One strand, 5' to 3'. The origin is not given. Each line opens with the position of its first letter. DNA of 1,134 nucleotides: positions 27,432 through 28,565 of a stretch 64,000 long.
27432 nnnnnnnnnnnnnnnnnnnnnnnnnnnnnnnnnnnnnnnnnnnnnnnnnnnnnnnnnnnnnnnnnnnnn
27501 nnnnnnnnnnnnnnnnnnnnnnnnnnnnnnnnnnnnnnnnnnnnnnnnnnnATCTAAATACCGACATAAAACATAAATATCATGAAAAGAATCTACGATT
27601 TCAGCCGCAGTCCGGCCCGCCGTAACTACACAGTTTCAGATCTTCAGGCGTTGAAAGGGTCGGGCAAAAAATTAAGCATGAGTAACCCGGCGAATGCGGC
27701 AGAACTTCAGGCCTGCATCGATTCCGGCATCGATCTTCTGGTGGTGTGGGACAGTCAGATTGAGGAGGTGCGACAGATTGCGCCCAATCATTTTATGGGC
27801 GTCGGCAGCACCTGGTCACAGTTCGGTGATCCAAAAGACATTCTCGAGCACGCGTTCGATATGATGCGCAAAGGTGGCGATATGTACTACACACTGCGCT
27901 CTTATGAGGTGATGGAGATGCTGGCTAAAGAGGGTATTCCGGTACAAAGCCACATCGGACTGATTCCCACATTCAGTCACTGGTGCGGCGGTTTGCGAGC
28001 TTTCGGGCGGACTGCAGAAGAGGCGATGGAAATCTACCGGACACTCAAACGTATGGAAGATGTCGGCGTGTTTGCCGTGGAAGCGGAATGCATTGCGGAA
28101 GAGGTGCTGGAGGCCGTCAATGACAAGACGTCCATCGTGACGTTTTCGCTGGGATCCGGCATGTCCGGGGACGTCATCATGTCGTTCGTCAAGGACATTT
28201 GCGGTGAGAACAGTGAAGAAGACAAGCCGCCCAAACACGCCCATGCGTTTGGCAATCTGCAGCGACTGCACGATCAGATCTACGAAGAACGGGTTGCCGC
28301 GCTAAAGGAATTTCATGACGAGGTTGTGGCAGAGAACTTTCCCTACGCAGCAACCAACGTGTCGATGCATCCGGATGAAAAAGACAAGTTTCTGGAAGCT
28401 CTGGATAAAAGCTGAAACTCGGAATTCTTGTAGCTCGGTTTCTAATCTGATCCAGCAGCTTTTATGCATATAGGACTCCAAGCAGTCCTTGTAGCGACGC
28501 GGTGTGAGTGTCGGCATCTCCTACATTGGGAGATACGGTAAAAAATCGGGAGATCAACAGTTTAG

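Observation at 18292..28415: LysR-controlled, translationally coupled eight-gene oxidative operon around a BBOX/TMLH-type dioxygenase: candidate undescribed quaternary-amine pathway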

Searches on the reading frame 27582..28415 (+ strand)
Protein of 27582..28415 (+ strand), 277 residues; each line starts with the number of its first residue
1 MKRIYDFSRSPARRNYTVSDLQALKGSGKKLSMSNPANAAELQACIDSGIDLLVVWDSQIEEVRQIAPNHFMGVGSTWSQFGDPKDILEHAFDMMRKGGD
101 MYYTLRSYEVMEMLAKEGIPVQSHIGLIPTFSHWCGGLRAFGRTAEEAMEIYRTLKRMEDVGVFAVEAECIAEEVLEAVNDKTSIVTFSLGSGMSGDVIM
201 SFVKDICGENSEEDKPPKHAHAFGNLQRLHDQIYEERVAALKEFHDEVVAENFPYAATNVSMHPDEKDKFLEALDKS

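Call 3: search_protein_families(library=pfam, proteins=[window:27582-28415:+])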
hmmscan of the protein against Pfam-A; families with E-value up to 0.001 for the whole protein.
window:27582-28415:+ (277 aa): 1 family
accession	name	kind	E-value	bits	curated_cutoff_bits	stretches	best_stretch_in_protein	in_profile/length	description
PF02548.21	Pantoate_transf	-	4.7e-28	98.8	28.7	1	86-254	94-257/259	Ketopantoate hydroxymethyltransferase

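Call 4: search_protein_families(library=ncbifam, proteins=[window:27582-28415:+])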
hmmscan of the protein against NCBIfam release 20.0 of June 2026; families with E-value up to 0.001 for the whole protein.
window:27582-28415:+ (277 aa): 2 families
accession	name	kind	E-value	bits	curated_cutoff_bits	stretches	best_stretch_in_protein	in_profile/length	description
NF001452.0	PRK00311.1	subfamily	3e-24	85.7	272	1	107-257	122-263/267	3-methyl-2-oxobutanoate hydroxymethyltransferase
TIGR00222.1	panB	equivalog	1.2e-18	67.7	207.55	1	63-255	71-258/264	3-methyl-2-oxobutanoate hydroxymethyltransferase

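Call 47: find_homologous_proteins(query=window:27582-28415:+, max_evalue=0.00001)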
Query window:27582-28415:+ (277 aa): 1109 proteins with E <= 0.00001 among 2257 candidates; the best 120 are listed.
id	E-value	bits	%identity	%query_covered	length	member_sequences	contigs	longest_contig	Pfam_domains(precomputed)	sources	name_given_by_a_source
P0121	8.6e-184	627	100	100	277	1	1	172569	PF02548.22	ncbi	ncbi:MAG: 3-methyl-2-oxobutanoate hydroxymethyltransferase [Pseudomonadota bacterium]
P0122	3.6e-161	553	87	100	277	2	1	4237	PF02548.22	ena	-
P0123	8.4e-160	548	86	100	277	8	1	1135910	PF02548.22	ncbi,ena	-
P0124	2.5e-159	547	86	100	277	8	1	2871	PF02548.22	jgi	jgi:3-methyl-2-oxobutanoate hydroxymethyltransferase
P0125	3.4e-159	546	85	100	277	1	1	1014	PF02548.22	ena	-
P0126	3.5e-159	546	85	100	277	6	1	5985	PF02548.22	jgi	jgi:3-methyl-2-oxobutanoate hydroxymethyltransferase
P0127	8.0e-159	545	85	100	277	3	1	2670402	PF02548.22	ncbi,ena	-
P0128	2.2e-158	544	84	100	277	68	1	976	PF02548.22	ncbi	-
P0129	2.3e-158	544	85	100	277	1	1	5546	PF02548.22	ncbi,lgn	ncbi:MAG: 3-methyl-2-oxobutanoate hydroxymethyltransferase [Pseudomonadota bacterium]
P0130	3.2e-158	543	85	100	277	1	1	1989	PF02548.22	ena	-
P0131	3.3e-158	543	86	100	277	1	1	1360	PF02548.22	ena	-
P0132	3.4e-158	543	85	100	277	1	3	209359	PF02548.22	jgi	-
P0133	4.3e-158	543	84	100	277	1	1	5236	PF02548.22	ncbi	-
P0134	6.2e-158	542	86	100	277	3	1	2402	PF02548.22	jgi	jgi:3-methyl-2-oxobutanoate hydroxymethyltransferase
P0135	6.4e-158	542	84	100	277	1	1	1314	PF02548.22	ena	-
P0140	1.2e-157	541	85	100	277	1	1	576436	PF02548.22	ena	-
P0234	1.4e-149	515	82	100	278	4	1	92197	PF02548.22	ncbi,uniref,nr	ncbi:3-methyl-2-oxobutanoate hydroxymethyltransferase [Defluviimonas sp. WL0024]|uniref:3-methyl-2-o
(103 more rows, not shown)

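Call 48: find_encoding_contigs(protein=P0140, flank=8000, max_places=1)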
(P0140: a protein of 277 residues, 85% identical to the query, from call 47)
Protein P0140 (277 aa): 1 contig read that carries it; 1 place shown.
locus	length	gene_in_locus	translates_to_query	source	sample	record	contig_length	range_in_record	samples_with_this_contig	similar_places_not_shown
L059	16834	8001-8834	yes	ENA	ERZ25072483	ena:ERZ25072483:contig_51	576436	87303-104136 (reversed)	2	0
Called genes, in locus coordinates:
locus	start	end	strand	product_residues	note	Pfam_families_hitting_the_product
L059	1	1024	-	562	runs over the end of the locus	-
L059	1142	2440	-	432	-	PF07690:MFS_1, PF00083:Sugar_tr, PF07690:MFS_1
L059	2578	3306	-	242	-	PF02798:GST_N (weak), PF00043:GST_C, PF14497:GST_C_3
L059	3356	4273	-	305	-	PF00126:HTH_1, PF03466:LysR_substrate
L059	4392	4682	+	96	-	-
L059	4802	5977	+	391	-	-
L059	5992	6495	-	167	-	PF06295:ZapG-like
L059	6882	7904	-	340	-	PF04116:FA_hydroxylase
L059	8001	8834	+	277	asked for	PF02548:Pantoate_transf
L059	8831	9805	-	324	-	PF05721:PhyH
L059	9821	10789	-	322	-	PF03446:NAD_binding_2, PF03807:F420_oxidored, PF14833:NAD_binding_11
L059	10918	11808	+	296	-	PF00126:HTH_1, PF03466:LysR_substrate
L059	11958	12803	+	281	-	PF00892:EamA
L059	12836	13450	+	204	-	PF19700:DUF6198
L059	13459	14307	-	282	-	PF02668:TauD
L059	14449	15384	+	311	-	PF00126:HTH_1, PF03466:LysR_substrate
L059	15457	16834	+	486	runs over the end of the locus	PF02696:SelO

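Call 49: find_encoding_contigs(protein=P0234, flank=8000, max_places=1)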
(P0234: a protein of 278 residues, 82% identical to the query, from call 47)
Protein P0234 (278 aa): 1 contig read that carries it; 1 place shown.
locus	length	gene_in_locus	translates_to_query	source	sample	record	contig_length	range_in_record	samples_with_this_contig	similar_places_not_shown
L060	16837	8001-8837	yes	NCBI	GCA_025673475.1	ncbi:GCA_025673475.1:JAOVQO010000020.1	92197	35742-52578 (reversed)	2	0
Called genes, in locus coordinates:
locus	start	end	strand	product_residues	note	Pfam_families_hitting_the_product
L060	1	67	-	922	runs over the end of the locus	PF00672:HAMP, PF00512:HisKA, PF02518:HATPase_c, PF00072:Response_reg, PF01627:Hpt (weak)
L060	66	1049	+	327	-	PF00532:Peripla_BP_1, PF13407:Peripla_BP_4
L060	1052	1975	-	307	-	PF00126:HTH_1, PF03466:LysR_substrate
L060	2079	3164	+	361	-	PF00180:Iso_dh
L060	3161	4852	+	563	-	PF00732:GMC_oxred_N, PF01266:DAO (faint), PF05199:GMC_oxred_C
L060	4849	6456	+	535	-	PF02776:TPP_enzyme_N, PF00205:TPP_enzyme_M, PF02775:TPP_enzyme_C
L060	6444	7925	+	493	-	PF00171:Aldedh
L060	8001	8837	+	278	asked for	PF02548:Pantoate_transf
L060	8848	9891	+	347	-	PF02615:Ldh_2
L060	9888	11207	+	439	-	PF03972:MmgE_PrpD_N, PF19305:MmgE_PrpD_C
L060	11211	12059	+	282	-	PF27832:Htd2, PF13452:FAS1_DH_region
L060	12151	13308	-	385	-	PF00465:Fe-ADH, PF13685:Fe-ADH_2 (weak), PF25137:ADH_Fe_C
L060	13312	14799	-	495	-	PF00370:FGGY_N, PF02782:FGGY_C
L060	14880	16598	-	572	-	-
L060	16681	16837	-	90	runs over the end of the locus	PF09928:DUF2160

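Call 52: find_related_loci(query=window:27582-28415:+, collection=metagenome_contigs, flank=10000)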
Query window:27582-28415:+ (277 aa) in metagenome_contigs; peptide patterns used: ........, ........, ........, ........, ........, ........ (x = any residue, [..] = any of these).
228 stretches matched a pattern; 153 encode a relative of the query (tblastn E <= 1e-3); the best 80 are kept; 80 distinct loci.
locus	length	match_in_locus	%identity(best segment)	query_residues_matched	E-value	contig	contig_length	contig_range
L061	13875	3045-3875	84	1-277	7e-167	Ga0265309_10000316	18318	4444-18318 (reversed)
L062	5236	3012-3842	84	1-277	7e-169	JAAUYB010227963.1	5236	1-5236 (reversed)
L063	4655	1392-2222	84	1-277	6e-170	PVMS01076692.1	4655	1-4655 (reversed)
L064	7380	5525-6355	84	1-277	3e-166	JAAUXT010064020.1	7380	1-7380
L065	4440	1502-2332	84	1-277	5e-170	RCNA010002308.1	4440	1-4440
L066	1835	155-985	83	1-277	3e-179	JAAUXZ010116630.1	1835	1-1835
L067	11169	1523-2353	83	1-277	4e-165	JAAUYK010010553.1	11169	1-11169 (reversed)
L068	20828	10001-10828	84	1-276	9e-165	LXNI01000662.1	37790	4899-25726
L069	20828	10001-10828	84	1-276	1e-164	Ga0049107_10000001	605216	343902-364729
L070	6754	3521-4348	84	1-276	4e-165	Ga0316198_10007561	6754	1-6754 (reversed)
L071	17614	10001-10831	84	1-277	3e-164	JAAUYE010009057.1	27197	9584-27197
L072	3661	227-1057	83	1-277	4e-170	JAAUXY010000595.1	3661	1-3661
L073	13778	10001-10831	83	1-277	1e-162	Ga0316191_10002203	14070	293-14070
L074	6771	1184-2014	83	1-277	4e-163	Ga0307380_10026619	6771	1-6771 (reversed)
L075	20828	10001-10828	82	1-276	6e-161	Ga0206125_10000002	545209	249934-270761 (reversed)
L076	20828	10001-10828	82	1-276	4e-160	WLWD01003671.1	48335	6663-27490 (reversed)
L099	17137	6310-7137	74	1-276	2e-143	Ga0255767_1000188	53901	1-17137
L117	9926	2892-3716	73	1-275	4e-141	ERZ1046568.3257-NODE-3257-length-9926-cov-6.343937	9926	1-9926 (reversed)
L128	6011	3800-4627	73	1-276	1e-139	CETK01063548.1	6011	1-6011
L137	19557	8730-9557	71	1-276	1e-137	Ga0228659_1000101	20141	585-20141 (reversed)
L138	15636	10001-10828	71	1-276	1e-137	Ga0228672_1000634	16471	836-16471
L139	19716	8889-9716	71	1-276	1e-137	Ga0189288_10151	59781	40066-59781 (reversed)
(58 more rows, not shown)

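Call 56: search_protein_families(library=pfam, proteins=[L137:9557-9886:+, L137:7698-8726:+, L137:6916-7686:+, L137:5421-6218:+, L137:6268-6891:+, L139:9716-11035:+, L117:3951-5219:+, L128:950-1846:+, L128:1896-2636:+, L128:2699-3709:+], max_evalue=0.01)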
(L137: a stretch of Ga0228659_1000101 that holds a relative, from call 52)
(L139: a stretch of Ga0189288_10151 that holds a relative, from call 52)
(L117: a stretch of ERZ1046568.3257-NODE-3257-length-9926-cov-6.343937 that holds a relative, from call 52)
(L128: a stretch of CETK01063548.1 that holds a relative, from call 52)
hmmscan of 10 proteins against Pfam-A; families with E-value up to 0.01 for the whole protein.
L137:9557-9886:+ (109 aa): 3 families
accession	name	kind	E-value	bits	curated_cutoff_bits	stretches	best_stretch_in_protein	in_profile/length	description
PF00355.32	Rieske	-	1.2e-16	60.8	20.3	1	9-96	1-88/88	Rieske [2Fe-2S] domain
PF13806.12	Rieske_2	-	1.4e-11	44.7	27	1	9-107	1-104/104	Rieske-like [2Fe-2S] domain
PF22543.2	Rieske_4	-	0.0067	17.1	28.4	1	20-86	10-80/119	Soluble Rieske-type ferredoxin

L137:7698-8726:+ (342 aa): 1 family
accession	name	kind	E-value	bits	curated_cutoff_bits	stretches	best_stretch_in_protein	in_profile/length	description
PF00487.30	FA_desaturase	-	3.6e-31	109.3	29.7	1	56-295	2-248/253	Fatty acid desaturase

L137:6916-7686:+ (256 aa): 1 family
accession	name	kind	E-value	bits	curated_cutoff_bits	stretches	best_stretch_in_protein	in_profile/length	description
PF00596.27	Aldolase_II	-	5.8e-38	131.1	22.2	1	23-205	2-183/183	Class II Aldolase and Adducin N-terminal domain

L137:5421-6218:+ (265 aa): 1 family
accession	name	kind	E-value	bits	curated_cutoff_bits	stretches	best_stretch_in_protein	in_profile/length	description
PF05721.19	PhyH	-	3.6e-29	103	22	1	13-200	2-212/213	Phytanoyl-CoA dioxygenase (PhyH)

L137:6268-6891:+ (207 aa): 1 family
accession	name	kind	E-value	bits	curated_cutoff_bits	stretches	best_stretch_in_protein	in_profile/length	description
PF01966.28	HD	-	9.2e-06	26.4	22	1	69-121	15-90/116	HD domain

L139:9716-11035:+ (439 aa): 2 families
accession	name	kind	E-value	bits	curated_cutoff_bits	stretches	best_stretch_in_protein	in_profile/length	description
PF00557.29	Peptidase_M24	-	6.7e-27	95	23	1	215-419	6-208/208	Metallopeptidase family M24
PF01321.24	Creatinase_N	-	5.3e-10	40.4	22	1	54-203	1-128/128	Creatinase/Prolidase N-terminal domain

L117:3951-5219:+ (422 aa): 2 families
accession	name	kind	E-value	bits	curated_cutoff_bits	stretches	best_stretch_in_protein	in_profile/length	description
PF01571.26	GCV_T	-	4.5e-38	131.4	25.6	1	85-317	15-254/255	Aminomethyltransferase folate-binding domain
PF08669.17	GCV_T_C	-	8.5e-07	29.2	25.9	1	343-421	1-78/80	Glycine cleavage T-protein C-terminal barrel domain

L128:950-1846:+ (298 aa): 1 family
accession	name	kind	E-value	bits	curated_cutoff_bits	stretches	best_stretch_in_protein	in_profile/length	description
PF05721.19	PhyH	-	8.1e-34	118.2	22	1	10-217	1-213/213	Phytanoyl-CoA dioxygenase (PhyH)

L128:1896-2636:+ (246 aa): 6 families
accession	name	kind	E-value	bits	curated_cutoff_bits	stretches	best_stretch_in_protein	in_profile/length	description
PF13561.12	adh_short_C2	-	1.6e-54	185.4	27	1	18-242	6-234/236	Enoyl-(Acyl carrier protein) reductase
PF00106.31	adh_short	-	5.6e-54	183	26.6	1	9-197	1-193/195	short chain dehydrogenase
PF08659.16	KR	-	2.1e-08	34.8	22.6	1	12-159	4-155/180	KR domain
PF01370.27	Epimerase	-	0.00011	22.2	20.9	1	12-208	2-195/240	NAD dependent epimerase/dehydratase family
PF13460.12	NAD_binding_10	-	0.0032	17.8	27.2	1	20-148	6-106/184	NAD(P)H-binding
PF01210.29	NAD_Gly3P_dh_N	-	0.0093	16.4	23.1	0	9-76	1-68/158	NAD-dependent glycerol-3-phosphate dehydrogenase N-terminus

L128:2699-3709:+ (336 aa): 4 families
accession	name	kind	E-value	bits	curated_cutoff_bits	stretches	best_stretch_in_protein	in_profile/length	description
PF13377.12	Peripla_BP_3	-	7.8e-16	59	26.5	1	172-335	2-166/167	Periplasmic binding protein-like domain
PF00356.27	LacI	-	2.5e-15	56.4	27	1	6-51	1-46/46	Bacterial regulatory proteins, lacI family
PF00532.27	Peripla_BP_1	-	9.1e-12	45.5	22.2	1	65-315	4-262/281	Periplasmic binding proteins and sugar binding domain of LacI family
PF13407.12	Peripla_BP_4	-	1.4e-10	41.6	35.1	1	66-311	2-251/258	Periplasmic binding protein domain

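Call 57: search_protein_families(library=pfam, proteins=[L128:4810-5985:+, L128:76-906:+, L137:1720-3327:-, L137:663-1643:-, L138:1021-1938:-, L099:8353-9300:-, L099:9337-10236:-, L099:10399-11295:+, L076:8350-9897:+, L073:12023-13303:+], max_evalue=0.01)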
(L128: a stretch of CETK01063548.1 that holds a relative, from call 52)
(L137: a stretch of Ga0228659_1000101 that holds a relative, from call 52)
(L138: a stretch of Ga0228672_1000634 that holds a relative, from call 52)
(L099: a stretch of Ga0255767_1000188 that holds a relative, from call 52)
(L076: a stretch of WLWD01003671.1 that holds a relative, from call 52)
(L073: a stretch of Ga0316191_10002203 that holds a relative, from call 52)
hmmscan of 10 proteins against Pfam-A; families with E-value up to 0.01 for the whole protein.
L128:4810-5985:+ (391 aa): 2 families
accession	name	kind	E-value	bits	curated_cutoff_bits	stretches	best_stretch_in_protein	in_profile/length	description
PF13407.12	Peripla_BP_4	-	1.8e-20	74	35.1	1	63-323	1-255/258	Periplasmic binding protein domain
PF00532.27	Peripla_BP_1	-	0.0011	19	22.2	1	70-280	11-210/281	Periplasmic binding proteins and sugar binding domain of LacI family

L128:76-906:+ (276 aa): 1 family
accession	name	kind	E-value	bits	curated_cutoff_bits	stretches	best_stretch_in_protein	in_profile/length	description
PF02653.21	BPD_transp_2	-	2.9e-35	122.1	26.8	1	10-263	12-268/269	Branched-chain amino acid transport system / permease component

L137:1720-3327:- (535 aa): 1 family
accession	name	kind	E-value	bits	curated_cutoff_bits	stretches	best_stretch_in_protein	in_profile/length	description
PF00496.27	SBP_bac_5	-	4.7e-65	220.5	32.4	1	98-448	2-367/368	Bacterial extracellular solute-binding proteins, family 5 Middle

L137:663-1643:- (326 aa): 2 families
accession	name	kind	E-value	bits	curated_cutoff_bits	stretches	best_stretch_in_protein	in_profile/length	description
PF00528.27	BPD_transp_1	-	2.7e-29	102.7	26.4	1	125-322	2-182/184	Binding-protein-dependent transport system inner membrane component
PF19300.4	BPD_transp_1_N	-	1.8e-10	41.4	23.8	1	5-111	2-112/114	Binding-prot-dependent transport system membrane comp, N-term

L138:1021-1938:- (305 aa): 2 families
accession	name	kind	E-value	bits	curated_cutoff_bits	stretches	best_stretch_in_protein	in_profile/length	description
PF00528.27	BPD_transp_1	-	6.8e-33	114.4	26.4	1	116-296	2-175/184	Binding-protein-dependent transport system inner membrane component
PF12911.12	OppC_N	-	6.6e-06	26.4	23.9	1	23-64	2-42/53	N-terminal TM domain of oligopeptide transport permease C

L099:8353-9300:- (315 aa): 1 family
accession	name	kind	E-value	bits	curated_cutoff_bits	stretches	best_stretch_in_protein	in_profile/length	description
PF00892.27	EamA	-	1.3e-19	71.2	28.2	2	23-153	6-134/135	EamA-like transporter family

L099:9337-10236:- (299 aa): 1 family
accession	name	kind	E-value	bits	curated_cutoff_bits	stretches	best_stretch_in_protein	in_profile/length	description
PF00892.27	EamA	-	3.7e-27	95.7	28.2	2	12-140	6-134/135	EamA-like transporter family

L099:10399-11295:+ (298 aa): 1 family
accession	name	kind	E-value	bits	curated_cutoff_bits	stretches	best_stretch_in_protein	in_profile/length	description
PF00892.27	EamA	-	6.6e-15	56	28.2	2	162-297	7-134/135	EamA-like transporter family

L076:8350-9897:+ (515 aa): 1 family
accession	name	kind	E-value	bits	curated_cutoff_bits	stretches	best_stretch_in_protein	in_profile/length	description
PF06253.16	MTTB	-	1e-121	406.9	25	1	7-501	1-490/500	Trimethylamine methyltransferase (MTTB)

L073:12023-13303:+ (426 aa): 17 families
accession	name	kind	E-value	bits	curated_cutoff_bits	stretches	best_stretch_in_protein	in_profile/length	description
PF13738.12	Pyr_redox_3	-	6.7e-25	88.4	30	1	18-205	1-194/305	Pyridine nucleotide-disulphide oxidoreductase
PF13434.12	Lys_Orn_oxgnase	-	1.5e-10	41.2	21.3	1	90-201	97-214/339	L-lysine 6-monooxygenase/L-ornithine 5-monooxygenase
PF01494.25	FAD_binding_3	-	1.3e-09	38.2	22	1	14-47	1-34/349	FAD binding domain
PF01266.30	DAO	-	1.4e-08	35.1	27.9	0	79-149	139-209/353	FAD dependent oxidoreductase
PF07992.20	Pyr_redox_2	-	2e-08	34.4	26.1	1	16-203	2-170/291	Pyridine nucleotide-disulphide oxidoreductase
PF13454.12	NAD_binding_9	-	8.1e-08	32.8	21.8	0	77-142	82-153/155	FAD-NAD(P)-binding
PF00743.25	FMO-like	-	3.5e-06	26.2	22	1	161-205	169-213/532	Flavin-binding monooxygenase-like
PF13450.12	NAD_binding_8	-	2.2e-05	25.1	21.9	1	19-57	1-40/68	NAD(P)-binding Rossmann-like domain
PF01488.26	Shikimate_DH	-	7e-05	23.4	24.3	0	13-43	11-41/138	Shikimate / quinate 5-dehydrogenase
PF00070.33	Pyr_redox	-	0.0001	23.1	22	0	178-203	2-27/82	Pyridine nucleotide-disulphide oxidoreductase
PF00899.27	ThiF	-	0.001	18.7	28.1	0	12-43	18-49/238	ThiF family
PF03486.20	HI0933_like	-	0.0014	18.6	50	0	16-47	2-33/244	HI0933-like protein Rossmann domain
PF02254.24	TrkA_N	-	0.0022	18.7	23.8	0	18-57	2-42/116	TrkA-N domain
PF01134.28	GIDA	-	0.0033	17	22.1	0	178-204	2-28/391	Glucose inhibited division protein A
PF05834.18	Lycopene_cycl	-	0.0044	16.6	23.4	0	16-44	1-31/380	Lycopene cyclase protein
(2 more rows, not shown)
